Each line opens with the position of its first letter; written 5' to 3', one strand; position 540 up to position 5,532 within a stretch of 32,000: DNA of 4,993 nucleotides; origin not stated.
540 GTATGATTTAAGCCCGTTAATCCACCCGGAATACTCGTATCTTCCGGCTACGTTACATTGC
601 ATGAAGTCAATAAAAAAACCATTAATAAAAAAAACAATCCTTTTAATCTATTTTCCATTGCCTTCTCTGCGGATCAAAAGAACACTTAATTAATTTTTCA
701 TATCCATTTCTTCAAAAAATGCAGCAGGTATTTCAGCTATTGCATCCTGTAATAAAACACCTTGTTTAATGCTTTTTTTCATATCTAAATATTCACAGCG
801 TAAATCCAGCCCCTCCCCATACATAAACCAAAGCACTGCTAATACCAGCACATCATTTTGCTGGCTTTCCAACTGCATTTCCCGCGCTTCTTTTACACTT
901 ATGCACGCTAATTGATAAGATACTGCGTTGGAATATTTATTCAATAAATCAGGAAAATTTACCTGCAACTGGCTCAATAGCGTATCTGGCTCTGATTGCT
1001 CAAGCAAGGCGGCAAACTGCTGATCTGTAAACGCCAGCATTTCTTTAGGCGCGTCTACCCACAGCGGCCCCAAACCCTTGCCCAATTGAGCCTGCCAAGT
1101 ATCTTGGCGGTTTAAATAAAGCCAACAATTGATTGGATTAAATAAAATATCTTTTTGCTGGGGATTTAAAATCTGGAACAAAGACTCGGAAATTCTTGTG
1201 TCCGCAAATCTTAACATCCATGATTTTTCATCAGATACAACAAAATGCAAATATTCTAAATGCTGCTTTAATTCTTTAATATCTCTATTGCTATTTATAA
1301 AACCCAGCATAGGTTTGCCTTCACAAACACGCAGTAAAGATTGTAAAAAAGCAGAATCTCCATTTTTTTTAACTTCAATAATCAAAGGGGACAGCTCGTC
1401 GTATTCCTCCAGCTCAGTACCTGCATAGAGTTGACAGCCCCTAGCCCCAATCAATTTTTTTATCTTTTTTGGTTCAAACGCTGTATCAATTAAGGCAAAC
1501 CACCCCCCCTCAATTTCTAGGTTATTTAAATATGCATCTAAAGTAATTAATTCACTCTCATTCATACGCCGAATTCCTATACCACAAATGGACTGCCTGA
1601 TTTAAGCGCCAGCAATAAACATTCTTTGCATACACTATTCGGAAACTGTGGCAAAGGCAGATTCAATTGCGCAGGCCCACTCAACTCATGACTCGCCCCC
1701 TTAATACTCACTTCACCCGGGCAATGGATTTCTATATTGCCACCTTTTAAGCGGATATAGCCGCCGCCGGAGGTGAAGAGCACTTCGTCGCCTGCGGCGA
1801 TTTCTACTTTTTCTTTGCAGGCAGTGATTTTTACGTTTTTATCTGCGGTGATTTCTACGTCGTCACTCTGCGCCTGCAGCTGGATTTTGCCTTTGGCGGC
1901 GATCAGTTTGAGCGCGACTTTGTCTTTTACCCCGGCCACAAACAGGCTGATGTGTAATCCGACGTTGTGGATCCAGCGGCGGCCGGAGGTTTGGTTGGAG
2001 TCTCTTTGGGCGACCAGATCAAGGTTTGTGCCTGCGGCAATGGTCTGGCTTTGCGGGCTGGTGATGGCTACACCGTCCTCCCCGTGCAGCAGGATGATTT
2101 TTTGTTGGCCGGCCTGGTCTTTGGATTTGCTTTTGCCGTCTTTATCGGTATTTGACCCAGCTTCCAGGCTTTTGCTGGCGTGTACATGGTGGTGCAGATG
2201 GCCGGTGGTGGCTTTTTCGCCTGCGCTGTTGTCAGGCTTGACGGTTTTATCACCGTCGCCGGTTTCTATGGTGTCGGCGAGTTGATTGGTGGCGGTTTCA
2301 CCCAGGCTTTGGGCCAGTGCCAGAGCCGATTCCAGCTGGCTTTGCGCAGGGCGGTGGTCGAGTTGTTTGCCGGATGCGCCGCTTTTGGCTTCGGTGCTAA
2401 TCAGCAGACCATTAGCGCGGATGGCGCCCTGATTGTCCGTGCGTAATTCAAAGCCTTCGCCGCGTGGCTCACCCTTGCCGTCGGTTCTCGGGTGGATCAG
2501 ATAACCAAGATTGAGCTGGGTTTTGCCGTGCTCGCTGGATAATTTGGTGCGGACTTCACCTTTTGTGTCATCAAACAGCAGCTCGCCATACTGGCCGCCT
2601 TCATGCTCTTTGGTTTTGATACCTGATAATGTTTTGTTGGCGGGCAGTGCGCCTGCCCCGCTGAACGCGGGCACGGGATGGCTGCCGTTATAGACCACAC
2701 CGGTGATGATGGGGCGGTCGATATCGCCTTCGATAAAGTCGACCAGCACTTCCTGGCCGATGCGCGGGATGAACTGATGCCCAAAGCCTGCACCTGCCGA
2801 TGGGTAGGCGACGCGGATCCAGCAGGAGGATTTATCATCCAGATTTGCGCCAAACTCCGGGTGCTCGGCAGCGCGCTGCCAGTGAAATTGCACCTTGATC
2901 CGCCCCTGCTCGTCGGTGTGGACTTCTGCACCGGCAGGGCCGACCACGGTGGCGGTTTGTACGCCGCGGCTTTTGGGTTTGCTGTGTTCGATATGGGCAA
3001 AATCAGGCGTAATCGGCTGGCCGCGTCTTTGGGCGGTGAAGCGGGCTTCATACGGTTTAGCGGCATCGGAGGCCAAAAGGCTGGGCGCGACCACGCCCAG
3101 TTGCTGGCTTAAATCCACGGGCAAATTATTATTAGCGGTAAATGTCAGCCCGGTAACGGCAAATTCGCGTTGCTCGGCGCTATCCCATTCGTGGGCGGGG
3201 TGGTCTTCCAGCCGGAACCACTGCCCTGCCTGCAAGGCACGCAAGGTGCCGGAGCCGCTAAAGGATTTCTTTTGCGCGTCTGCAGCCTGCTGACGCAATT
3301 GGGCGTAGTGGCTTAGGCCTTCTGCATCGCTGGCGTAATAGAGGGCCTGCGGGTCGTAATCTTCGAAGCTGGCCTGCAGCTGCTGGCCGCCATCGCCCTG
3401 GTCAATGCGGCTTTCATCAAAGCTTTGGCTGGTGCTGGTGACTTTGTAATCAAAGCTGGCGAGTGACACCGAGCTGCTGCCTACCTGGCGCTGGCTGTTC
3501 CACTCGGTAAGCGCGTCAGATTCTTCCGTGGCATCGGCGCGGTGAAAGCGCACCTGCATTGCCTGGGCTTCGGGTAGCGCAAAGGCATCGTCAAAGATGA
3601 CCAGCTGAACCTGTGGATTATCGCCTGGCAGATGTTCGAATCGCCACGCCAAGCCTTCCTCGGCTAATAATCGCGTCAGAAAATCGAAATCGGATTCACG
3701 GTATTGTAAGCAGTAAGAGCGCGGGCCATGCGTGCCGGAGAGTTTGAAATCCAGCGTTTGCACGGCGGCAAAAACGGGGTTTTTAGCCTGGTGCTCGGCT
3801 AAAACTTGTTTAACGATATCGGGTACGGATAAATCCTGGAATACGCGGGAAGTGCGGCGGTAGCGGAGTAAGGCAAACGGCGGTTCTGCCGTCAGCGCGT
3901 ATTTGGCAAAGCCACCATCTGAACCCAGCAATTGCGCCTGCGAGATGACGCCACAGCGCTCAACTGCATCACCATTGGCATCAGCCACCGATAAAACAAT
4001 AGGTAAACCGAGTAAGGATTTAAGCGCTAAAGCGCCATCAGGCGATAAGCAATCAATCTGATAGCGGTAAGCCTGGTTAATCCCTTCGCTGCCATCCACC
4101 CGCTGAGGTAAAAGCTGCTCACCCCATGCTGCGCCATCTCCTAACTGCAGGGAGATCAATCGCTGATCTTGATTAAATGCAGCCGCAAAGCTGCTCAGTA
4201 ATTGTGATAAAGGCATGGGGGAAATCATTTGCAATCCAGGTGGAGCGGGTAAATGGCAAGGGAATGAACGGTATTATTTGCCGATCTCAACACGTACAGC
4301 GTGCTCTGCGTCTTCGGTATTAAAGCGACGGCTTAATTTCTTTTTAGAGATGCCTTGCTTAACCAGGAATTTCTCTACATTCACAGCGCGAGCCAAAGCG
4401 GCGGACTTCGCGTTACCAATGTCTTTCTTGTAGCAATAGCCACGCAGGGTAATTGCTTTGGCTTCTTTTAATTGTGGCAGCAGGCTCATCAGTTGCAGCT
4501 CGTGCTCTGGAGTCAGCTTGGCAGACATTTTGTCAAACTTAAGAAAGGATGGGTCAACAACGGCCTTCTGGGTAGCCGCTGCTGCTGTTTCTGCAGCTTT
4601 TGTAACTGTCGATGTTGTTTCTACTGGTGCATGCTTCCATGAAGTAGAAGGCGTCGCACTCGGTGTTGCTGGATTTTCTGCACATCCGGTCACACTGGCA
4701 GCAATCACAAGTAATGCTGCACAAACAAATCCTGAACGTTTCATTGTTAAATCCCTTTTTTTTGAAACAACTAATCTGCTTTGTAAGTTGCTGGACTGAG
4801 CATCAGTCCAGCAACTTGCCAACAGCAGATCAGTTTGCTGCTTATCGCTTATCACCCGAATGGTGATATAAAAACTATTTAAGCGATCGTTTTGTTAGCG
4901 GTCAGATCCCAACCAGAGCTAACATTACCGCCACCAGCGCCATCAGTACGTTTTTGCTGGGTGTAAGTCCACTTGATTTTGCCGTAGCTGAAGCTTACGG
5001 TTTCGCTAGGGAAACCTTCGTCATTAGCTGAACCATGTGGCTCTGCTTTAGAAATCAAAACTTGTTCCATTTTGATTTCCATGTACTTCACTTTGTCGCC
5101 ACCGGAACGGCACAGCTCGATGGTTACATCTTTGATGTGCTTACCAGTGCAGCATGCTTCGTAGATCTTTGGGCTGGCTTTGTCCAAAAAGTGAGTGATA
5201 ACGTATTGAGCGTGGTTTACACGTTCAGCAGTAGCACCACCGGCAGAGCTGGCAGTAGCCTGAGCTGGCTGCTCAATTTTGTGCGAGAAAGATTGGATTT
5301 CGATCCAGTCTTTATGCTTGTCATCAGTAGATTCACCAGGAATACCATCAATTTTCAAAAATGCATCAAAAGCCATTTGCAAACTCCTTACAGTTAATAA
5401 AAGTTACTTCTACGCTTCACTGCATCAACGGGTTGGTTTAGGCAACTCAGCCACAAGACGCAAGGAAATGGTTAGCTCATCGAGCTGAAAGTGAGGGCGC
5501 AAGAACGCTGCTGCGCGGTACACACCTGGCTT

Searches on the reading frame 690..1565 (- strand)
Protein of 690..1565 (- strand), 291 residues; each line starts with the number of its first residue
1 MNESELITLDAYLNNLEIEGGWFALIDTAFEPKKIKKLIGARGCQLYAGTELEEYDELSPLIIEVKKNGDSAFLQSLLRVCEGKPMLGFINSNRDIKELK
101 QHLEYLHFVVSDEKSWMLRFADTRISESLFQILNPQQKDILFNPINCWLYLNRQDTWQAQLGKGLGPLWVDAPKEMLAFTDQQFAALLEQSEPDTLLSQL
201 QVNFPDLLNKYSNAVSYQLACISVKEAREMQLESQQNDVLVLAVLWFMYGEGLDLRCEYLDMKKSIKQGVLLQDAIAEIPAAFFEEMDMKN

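Call 5: search_protein_families(library=pfam, proteins=[window:690-1565:-], max_evalue=0.01)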
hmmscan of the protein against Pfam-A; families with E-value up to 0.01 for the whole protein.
window:690-1565:- (291 aa): 1 family
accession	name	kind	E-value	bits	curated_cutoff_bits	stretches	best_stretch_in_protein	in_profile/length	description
PF13503.11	DUF4123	-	2.3e-21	76.6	25.8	1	22-138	1-117/119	Domain of unknown function (DUF4123)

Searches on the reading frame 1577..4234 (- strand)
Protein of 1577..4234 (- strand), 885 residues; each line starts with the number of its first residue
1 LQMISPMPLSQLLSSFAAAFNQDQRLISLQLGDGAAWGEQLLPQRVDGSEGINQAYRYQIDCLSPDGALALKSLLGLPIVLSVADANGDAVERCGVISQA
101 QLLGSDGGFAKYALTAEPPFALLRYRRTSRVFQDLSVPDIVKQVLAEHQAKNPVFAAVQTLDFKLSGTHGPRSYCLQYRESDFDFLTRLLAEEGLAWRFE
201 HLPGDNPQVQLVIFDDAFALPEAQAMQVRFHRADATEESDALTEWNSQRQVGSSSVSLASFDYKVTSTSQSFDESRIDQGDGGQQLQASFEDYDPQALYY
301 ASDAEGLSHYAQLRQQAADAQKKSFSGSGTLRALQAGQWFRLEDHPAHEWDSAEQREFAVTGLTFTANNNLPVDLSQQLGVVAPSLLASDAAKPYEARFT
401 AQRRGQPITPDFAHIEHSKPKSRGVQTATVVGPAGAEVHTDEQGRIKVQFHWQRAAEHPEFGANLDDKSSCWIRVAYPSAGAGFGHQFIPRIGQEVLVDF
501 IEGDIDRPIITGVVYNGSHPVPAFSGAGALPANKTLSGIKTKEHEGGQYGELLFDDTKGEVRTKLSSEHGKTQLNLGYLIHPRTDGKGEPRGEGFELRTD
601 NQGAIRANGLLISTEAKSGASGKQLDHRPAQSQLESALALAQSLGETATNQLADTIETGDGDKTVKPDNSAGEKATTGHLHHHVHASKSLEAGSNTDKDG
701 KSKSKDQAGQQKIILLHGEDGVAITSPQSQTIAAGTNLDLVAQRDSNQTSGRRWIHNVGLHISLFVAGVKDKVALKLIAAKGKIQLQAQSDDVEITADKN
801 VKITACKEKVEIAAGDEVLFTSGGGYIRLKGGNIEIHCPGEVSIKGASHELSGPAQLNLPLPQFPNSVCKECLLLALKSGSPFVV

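Call 5: search_protein_families(library=pfam, proteins=[window:1577-4234:-], max_evalue=0.01)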
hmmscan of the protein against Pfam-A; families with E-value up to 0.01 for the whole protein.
window:1577-4234:- (885 aa): 6 families
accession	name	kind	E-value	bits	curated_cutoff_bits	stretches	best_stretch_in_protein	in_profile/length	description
PF05954.17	Phage_GPD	-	6.5e-80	269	30.1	1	50-370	2-304/305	Phage tail baseplate hub (GPD)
PF10106.14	DUF2345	-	6.3e-49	166.1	30.7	1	703-855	3-151/151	Uncharacterized protein conserved in bacteria (DUF2345)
PF13296.11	T6SS_Vgr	-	7.3e-35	119.7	22.4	1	542-648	1-108/108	Putative type VI secretion system Rhs element Vgr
PF04717.18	Phage_base_V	-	1.4e-15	57.8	23.8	1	440-515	11-75/75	Type VI secretion system/phage-baseplate injector OB domain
PF20093.5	DUF6484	-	0.00013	23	27.6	1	492-514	39-61/61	Domain of unknown function (DUF6484)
PF04790.18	Sarcoglycan_1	-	0.00066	19.5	32.5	1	756-836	139-221/259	Sarcoglycan complex subunit protein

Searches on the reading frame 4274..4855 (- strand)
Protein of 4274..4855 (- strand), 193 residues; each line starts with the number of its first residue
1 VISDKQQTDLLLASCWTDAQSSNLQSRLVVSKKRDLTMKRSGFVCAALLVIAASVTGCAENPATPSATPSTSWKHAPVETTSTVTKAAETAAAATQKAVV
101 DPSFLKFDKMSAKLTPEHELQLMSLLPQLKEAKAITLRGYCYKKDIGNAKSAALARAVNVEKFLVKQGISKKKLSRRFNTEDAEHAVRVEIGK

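Call 14: search_protein_families(library=pfam, proteins=[window:4274-4855:-], max_evalue=0.001)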
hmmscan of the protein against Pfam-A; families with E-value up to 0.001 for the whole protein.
window:4274-4855:- (193 aa): 1 family
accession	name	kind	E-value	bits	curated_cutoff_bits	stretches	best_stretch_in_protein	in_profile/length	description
PF00691.25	OmpA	-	3e-07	31.1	27.2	1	107-175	2-75/98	OmpA family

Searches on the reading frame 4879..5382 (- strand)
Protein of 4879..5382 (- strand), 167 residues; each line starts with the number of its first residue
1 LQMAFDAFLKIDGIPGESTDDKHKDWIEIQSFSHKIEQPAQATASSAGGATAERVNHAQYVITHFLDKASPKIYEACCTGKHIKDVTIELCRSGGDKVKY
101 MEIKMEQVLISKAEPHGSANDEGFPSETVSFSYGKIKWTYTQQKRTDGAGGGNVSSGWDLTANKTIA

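Call 14: search_protein_families(library=pfam, proteins=[window:4879-5382:-], max_evalue=0.001)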
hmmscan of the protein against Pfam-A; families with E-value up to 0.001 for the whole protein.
window:4879-5382:- (167 aa): 1 family
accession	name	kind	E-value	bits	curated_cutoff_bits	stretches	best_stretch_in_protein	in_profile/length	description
PF05638.18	T6SS_HCP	-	1e-48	165.3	23.5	1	8-140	1-129/129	Type VI secretion system effector, Hcp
